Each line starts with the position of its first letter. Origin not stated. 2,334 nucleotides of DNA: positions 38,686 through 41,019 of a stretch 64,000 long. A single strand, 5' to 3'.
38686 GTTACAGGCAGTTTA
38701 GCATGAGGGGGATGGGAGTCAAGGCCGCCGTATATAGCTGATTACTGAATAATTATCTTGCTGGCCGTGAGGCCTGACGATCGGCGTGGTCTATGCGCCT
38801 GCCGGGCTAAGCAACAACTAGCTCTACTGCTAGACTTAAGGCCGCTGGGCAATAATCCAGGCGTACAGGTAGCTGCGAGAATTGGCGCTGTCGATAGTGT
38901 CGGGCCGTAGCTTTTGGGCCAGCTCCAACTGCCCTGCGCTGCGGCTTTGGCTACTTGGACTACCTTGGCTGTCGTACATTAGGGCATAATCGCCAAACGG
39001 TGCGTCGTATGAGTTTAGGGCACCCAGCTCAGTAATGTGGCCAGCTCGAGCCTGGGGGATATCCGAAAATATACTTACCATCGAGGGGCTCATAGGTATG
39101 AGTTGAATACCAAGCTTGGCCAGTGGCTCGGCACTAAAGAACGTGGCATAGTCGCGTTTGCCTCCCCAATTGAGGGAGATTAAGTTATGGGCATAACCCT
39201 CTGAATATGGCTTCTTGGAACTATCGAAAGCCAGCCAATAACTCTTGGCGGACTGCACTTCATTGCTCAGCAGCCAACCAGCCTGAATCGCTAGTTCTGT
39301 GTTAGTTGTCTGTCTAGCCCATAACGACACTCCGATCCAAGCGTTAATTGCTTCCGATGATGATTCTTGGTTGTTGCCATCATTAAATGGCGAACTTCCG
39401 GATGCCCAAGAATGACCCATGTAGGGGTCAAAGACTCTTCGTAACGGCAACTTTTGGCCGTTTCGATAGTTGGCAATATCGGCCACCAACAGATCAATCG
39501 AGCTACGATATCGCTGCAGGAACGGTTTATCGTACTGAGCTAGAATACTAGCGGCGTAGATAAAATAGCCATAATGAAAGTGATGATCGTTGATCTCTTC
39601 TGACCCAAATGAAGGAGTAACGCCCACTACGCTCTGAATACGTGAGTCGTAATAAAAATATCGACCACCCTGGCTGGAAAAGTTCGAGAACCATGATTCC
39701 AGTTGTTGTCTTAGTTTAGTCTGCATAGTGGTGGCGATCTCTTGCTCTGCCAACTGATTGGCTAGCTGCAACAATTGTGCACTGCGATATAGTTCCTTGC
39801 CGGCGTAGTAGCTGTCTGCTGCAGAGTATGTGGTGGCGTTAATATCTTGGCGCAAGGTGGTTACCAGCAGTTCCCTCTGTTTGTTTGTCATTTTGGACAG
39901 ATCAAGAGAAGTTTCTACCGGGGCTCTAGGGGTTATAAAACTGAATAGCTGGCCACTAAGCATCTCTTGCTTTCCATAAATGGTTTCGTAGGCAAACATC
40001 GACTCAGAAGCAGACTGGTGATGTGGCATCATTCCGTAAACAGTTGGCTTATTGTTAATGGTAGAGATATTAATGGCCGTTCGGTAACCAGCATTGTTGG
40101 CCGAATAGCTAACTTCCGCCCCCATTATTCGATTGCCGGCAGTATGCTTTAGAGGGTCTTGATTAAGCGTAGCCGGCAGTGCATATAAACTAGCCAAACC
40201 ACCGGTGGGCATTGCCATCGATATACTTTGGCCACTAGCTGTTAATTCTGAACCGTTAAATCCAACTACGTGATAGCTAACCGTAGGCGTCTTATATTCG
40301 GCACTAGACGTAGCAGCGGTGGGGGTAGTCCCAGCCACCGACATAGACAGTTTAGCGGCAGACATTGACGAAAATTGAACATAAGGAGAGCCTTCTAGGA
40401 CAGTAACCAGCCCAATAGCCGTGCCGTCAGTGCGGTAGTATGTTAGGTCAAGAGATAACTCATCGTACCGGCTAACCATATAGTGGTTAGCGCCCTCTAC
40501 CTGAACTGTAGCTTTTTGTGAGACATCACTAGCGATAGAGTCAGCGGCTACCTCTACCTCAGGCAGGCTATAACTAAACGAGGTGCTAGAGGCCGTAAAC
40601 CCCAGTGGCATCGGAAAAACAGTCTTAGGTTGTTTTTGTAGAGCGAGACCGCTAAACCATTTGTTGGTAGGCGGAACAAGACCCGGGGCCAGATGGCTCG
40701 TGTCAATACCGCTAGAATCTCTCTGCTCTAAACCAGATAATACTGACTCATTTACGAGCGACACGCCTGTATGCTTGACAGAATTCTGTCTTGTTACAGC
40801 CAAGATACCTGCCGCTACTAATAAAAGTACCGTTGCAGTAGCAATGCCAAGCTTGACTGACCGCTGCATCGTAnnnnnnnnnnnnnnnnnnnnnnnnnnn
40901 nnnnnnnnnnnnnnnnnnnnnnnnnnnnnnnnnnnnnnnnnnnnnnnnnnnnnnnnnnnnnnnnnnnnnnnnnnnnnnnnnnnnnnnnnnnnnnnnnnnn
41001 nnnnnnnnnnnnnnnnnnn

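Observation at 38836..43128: GT2 synthase + hairpin-less MFP + GH81 glucanase, translationally coupled: candidate beta-1,3-glucan synthesis/export/trimming operon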

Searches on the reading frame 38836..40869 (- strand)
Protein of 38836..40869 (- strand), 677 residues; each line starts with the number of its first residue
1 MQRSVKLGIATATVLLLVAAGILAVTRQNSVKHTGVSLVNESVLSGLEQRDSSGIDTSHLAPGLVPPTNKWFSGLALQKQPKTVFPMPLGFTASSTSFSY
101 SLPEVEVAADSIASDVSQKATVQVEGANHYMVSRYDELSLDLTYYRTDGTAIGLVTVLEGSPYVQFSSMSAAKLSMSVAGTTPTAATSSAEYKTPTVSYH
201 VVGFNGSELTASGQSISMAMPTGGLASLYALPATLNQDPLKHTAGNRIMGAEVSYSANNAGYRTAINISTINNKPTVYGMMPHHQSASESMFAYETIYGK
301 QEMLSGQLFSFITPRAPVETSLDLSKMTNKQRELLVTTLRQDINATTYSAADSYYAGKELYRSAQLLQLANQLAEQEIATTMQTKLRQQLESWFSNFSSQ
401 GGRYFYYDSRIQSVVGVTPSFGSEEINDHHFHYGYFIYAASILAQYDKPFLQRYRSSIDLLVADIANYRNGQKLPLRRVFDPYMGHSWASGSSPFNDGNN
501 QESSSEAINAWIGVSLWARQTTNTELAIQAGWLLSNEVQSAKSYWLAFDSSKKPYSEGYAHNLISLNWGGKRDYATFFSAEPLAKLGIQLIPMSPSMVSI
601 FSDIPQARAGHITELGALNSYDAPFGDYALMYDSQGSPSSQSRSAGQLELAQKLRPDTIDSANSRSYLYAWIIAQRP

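Call 7: search_protein_families(library=pfam, proteins=[window:38836-40869:-], max_evalue=0.01)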
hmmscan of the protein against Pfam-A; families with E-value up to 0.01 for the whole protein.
window:38836-40869:- (677 aa): 1 family
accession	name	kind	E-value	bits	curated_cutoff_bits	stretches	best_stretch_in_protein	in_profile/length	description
PF17652.7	Glyco_hydro81C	-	5e-57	194.2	25.6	1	329-602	4-286/349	Glycosyl hydrolase family 81 C-terminal domain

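Call 8: search_protein_families(library=ncbifam, proteins=[window:38836-40869:-], max_evalue=0.01)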
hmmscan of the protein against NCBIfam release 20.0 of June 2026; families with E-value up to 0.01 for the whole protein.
window:38836-40869:- (677 aa): 0 families

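Call 11: search_solved_structures(query=window:38836-40869:-, show_alignments=2)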
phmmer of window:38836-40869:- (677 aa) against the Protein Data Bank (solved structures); distinct sequences matched with E-value up to 0.001: 8.
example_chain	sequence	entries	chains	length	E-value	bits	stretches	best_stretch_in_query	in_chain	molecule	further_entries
6fop_A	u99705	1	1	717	7.6e-58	199.6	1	58-604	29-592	Glycoside hydrolase family 81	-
5v1w_A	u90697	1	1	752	1.8e-50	175.3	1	276-594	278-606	Glycoside Hydrolase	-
5t4a_A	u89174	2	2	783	1.9e-50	175.2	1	276-594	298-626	Glycoside Hydrolase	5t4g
5t49_A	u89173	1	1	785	1.9e-50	175.2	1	276-594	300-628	BH0236 protein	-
5upi_A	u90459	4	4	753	4.9e-50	173.9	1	276-594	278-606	BH0236 protein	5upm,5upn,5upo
5t4c_A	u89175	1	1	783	5.4e-50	173.7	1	276-594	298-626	Glycoside Hydrolase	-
4k35_A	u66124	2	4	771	6.2e-25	90.9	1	220-601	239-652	glycoside hydrolase family 81 endo-beta-1,3-glucanase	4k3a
5xbz_A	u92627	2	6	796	6.7e-25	90.8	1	220-601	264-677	Endo-beta-1,3-glucanase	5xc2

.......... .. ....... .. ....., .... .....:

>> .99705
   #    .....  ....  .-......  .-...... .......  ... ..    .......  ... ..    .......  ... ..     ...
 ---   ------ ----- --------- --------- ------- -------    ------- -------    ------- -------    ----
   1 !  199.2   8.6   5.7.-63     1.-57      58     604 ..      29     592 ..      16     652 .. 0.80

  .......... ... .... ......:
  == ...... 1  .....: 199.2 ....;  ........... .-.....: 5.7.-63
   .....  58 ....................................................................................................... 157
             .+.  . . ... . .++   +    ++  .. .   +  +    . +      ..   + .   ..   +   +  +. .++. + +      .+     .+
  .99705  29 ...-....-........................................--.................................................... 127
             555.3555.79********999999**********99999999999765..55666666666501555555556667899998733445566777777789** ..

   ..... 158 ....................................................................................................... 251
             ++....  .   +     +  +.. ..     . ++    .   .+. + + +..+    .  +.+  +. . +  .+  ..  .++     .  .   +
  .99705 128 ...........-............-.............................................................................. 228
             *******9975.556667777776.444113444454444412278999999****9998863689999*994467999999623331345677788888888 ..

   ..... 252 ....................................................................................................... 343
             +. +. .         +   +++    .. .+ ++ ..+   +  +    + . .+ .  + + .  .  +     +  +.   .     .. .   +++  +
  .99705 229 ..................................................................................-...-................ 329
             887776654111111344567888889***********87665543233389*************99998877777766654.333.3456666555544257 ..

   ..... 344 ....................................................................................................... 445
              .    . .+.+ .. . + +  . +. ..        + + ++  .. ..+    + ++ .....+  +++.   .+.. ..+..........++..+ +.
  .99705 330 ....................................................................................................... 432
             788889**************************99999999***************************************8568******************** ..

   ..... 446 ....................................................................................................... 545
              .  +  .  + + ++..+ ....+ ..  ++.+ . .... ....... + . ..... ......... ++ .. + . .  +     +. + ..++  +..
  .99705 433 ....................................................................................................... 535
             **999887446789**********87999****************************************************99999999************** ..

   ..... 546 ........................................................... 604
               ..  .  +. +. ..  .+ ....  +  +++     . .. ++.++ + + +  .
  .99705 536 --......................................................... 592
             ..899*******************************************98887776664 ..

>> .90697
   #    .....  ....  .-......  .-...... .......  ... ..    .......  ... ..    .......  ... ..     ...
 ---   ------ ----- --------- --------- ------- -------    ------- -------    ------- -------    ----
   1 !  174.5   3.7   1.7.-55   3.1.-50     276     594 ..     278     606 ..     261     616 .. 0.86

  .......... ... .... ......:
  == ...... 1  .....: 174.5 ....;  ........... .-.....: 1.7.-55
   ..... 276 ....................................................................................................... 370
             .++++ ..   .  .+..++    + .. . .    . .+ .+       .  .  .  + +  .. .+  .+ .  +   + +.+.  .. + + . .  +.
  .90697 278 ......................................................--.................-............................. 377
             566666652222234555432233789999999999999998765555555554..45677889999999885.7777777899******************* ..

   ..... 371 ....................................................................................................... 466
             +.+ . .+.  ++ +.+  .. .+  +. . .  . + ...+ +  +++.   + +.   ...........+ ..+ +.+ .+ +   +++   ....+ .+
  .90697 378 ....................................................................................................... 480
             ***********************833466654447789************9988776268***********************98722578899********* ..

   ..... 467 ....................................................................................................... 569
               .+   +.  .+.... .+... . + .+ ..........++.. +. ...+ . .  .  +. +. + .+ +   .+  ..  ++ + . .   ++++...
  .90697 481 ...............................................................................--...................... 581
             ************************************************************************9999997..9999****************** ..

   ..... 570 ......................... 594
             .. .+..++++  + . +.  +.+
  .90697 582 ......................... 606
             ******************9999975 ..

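Call 12: find_homologous_proteins(query=window:38836-40869:-)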
Query window:38836-40869:- (677 aa): 1048 proteins with E <= 0.001 among 8000 candidates; the best 120 are listed.
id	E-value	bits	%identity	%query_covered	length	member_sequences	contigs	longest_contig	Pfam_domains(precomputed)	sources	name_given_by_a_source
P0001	0.0e+0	1491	100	100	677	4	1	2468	PF17652.8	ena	-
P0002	6.8e-277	938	62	99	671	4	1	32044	PF17652.8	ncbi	-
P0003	2.6e-221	755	53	100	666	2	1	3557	PF17652.8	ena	-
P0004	4.0e-221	754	53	100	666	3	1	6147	PF17652.8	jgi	-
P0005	1.5e-215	735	51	100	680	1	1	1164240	PF17652.8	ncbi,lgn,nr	ncbi:MAG: Endo,3(4)-beta-glucanase [Candidatus Saccharibacteria bacterium]|nr:Endo,3(4)-beta-glucana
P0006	6.6e-214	730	51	98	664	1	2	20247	PF17652.8,PF03639.20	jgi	jgi:endoglucanase Acf2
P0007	3.2e-213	728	50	98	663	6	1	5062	PF17652.8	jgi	jgi:endo-1,3(4)-beta-glucanase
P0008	3.4e-211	721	52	98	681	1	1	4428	PF17652.8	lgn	-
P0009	1.3e-210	719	51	99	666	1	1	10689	PF17652.8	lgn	-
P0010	1.5e-208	712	50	100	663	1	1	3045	PF17652.8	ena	-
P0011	3.7e-208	711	51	94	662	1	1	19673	PF17652.8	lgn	-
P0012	1.8e-207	709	53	92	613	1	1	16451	PF17652.8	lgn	-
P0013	1.4e-206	706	50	97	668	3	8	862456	PF17652.8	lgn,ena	-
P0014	3.4e-206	705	51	100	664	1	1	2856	PF17652.8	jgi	jgi:endo-1,3(4)-beta-glucanase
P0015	1.6e-205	702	51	94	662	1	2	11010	PF17652.8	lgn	-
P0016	1.7e-203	696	50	99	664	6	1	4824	PF17652.8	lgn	-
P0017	1.8e-203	696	49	96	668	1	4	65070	PF17652.8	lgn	-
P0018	1.5e-202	693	49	100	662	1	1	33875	PF17652.8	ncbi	-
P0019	3.7e-202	691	49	99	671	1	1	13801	PF17652.8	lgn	-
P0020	5.0e-201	688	48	99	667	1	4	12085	PF17652.8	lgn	-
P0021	2.4e-200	685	49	99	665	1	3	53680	PF17652.8,PF03639.20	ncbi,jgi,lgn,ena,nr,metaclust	ncbi:MAG: Endo-1,3(4)-beta-glucanase [Candidatus Saccharibacteria bacterium GW2011_GWC2_48_9]|nr:MAG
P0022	3.6e-200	685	49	99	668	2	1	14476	PF17652.8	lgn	-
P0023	8.3e-200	684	51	95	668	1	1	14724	PF17652.8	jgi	jgi:endo-1,3(4)-beta-glucanase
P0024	1.7e-199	682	48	98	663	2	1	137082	PF17652.8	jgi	jgi:endo-1,3(4)-beta-glucanase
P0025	2.1e-198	679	49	98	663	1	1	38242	PF17652.8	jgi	jgi:endo-1,3(4)-beta-glucanase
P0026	4.1e-198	678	49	98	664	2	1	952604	PF17652.8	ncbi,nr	ncbi:MAG: hypothetical protein HZB75_02820 [Candidatus Saccharibacteria bacterium]|nr:MAG: hypotheti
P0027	4.7e-197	674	50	99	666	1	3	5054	PF17652.8,PF03639.20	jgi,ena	-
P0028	5.8e-197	674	47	99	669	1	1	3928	PF17652.8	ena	-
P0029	9.2e-197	673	48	100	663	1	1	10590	PF17652.8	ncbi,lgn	-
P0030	1.2e-196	673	48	98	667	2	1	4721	PF17652.8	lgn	-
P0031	1.6e-196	673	48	94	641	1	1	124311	PF17652.8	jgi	jgi:endo-1,3(4)-beta-glucanase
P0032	3.3e-196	672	48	98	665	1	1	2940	PF17652.8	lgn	-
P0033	1.1e-195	670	48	98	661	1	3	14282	PF17652.8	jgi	jgi:endoglucanase Acf2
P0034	3.6e-195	668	48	100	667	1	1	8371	PF17652.8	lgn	-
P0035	5.1e-195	668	50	94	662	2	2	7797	PF17652.8,PF03639.20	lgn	-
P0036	1.3e-194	666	49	97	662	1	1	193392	PF17652.8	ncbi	-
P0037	2.8e-194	665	49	95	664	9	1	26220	PF17652.8,PF03639.20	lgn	-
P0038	3.2e-194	665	48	100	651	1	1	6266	PF17652.8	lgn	-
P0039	4.6e-194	665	48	98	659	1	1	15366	PF17652.8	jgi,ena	-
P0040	6.9e-194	664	48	98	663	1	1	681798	PF17652.8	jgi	jgi:endoglucanase Acf2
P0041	1.6e-192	659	48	99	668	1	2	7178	PF17652.8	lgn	-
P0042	1.6e-191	656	49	99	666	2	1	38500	PF17652.8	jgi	jgi:hypothetical protein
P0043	3.2e-191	655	46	99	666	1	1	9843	PF17652.8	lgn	-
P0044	3.9e-191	655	49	98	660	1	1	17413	PF17652.8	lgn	-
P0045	4.8e-191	655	48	94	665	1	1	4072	PF17652.8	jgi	-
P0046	1.2e-189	650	49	97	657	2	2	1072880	PF17652.8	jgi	jgi:endoglucanase Acf2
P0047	6.4e-189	648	49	99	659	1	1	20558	PF17652.8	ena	-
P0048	7.0e-189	647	47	98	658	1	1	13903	PF17652.8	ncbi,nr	ncbi:hypothetical protein HY312_00335 [Candidatus Saccharibacteria bacterium]|nr:hypothetical protei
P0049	8.8e-189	647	48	94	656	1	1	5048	PF17652.8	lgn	-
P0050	1.1e-188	647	47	94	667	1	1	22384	PF17652.8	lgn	-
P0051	1.2e-188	647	49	94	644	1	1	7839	PF17652.8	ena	-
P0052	1.1e-187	643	48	100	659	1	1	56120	PF17652.8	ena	-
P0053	6.4e-187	641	46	100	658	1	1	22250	PF17652.8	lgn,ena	-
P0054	1.4e-186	640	46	97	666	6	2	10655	PF17652.8,PF03639.20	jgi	-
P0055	4.0e-186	638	50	94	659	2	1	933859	PF17652.8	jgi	jgi:endoglucanase Acf2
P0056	9.9e-185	634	47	100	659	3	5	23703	PF17652.8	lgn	-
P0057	2.6e-183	629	46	95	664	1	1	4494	PF17652.8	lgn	-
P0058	1.2e-180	620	46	99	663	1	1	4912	PF17652.8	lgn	-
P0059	1.1e-178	614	48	96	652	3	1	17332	PF17652.8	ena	-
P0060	4.2e-178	612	46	99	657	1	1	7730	PF17652.8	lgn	-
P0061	7.5e-176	604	45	94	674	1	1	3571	PF17652.8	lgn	-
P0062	8.0e-176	604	45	99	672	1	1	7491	PF17652.8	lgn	-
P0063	8.4e-176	604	46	96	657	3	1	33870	PF17652.8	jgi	jgi:endo-1,3(4)-beta-glucanase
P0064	6.4e-175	601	46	97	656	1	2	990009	PF17652.8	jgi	jgi:endoglucanase Acf2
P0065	4.6e-173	595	45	98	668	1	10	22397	PF17652.8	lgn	-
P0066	7.5e-173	594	44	94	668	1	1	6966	PF17652.8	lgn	-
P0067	1.2e-171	590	46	95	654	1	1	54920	PF17652.8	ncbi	-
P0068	8.3e-171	588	44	98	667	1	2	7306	PF17652.8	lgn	-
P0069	7.2e-170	585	46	96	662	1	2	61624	PF17652.8,PF03639.20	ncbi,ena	-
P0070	2.7e-169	583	45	95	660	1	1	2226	PF17652.8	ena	-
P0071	1.2e-168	581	44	95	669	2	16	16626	PF17652.8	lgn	-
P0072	2.0e-168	580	43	99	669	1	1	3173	PF17652.8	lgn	-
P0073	1.7e-166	574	45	94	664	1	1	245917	PF17652.8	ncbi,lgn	-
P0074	2.0e-166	573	43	99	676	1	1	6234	PF17652.8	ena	-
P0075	8.5e-166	571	48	84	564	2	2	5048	PF17652.8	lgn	-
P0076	1.0e-165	571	42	99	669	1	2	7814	PF17652.8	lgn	-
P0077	9.7e-164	564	45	94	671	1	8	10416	PF17652.8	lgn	-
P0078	3.5e-161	556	43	99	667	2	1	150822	PF17652.8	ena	-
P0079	1.5e-160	554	42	100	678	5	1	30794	PF17652.8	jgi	-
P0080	7.1e-159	548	42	97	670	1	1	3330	PF17652.8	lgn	-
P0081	2.3e-156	540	44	99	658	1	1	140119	PF17652.8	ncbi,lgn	-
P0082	3.6e-156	539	42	100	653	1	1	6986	PF17652.8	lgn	-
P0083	1.2e-155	538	42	94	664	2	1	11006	PF17652.8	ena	-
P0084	3.4e-148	513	43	96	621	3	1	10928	PF17652.8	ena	-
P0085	2.3e-147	510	42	95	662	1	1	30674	PF17652.8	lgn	-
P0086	1.9e-146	507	43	95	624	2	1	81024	PF17652.8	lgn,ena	-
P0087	3.9e-146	506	41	100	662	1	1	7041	PF17652.8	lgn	-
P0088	4.8e-146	506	43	94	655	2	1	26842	PF17652.8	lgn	-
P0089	1.3e-145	505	44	94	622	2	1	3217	PF17652.8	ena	-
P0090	2.1e-145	504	40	100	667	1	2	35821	PF17652.8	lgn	-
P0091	2.2e-144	500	42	94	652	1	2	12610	PF17652.8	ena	-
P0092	2.3e-143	497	40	99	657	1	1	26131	PF17652.8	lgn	-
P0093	6.1e-143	496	39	98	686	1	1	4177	PF17652.8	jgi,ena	-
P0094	1.1e-142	495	41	99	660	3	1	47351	PF17652.8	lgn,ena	-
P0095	2.0e-142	494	39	98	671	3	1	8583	PF17652.8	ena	-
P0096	3.1e-142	493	39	100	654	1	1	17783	PF17652.8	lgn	-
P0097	3.3e-142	493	40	99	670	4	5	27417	PF17652.8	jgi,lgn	jgi:endoglucanase Acf2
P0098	5.8e-142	492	40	100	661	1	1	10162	PF17652.8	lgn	-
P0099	4.3e-141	490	38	100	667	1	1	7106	PF17652.8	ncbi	ncbi:MAG: glycosyl hydrolase [Candidatus Saccharimonadales bacterium]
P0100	6.5e-141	489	41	94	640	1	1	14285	PF17652.8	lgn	-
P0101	7.4e-140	486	39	99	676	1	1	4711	PF17652.8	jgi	jgi:endo-1,3(4)-beta-glucanase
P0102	9.5e-140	485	40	100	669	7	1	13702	PF17652.8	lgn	-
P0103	1.0e-139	485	40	94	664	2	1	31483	PF17652.8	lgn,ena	-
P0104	3.9e-139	483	40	98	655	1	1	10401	PF17652.8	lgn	-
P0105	4.6e-139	483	40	96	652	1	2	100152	PF17652.8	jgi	jgi:endo-1,3(4)-beta-glucanase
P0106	5.6e-139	483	39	100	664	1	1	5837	PF17652.8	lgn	-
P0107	6.4e-139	482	41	94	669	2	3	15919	PF17652.8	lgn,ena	-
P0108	9.1e-139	482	38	98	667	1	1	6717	PF17652.8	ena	-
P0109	1.8e-138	481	40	99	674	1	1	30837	PF17652.8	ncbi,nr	ncbi:MAG: Endo,3(4)-beta-glucanase [Candidatus Saccharibacteria bacterium]|nr:Endo,3(4)-beta-glucana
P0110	2.4e-138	481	40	94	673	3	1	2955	PF17652.8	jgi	jgi:endo-1,3(4)-beta-glucanase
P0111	2.4e-138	481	38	99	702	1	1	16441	PF17652.8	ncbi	-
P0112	3.2e-138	480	39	98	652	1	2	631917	PF17652.8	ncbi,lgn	ncbi:Glycosyl hydrolase family 81 [compost metagenome]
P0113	4.4e-138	480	40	98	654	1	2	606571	PF17652.8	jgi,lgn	jgi:endo-1,3(4)-beta-glucanase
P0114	5.1e-138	479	39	98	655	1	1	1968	PF17652.8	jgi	-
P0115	7.5e-138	479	38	99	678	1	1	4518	PF17652.8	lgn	-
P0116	1.1e-137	478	38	97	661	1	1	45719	PF17652.8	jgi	jgi:endo-1,3(4)-beta-glucanase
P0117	1.3e-137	478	40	97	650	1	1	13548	PF17652.8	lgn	-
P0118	2.2e-137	477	39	94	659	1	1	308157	PF17652.8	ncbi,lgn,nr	ncbi:MAG: Endo,3(4)-beta-glucanase [Candidatus Saccharibacteria bacterium]|nr:Endo,3(4)-beta-glucana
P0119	2.4e-137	477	39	100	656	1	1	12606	PF17652.8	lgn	-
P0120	3.2e-137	477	39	98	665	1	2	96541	PF17652.8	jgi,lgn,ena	-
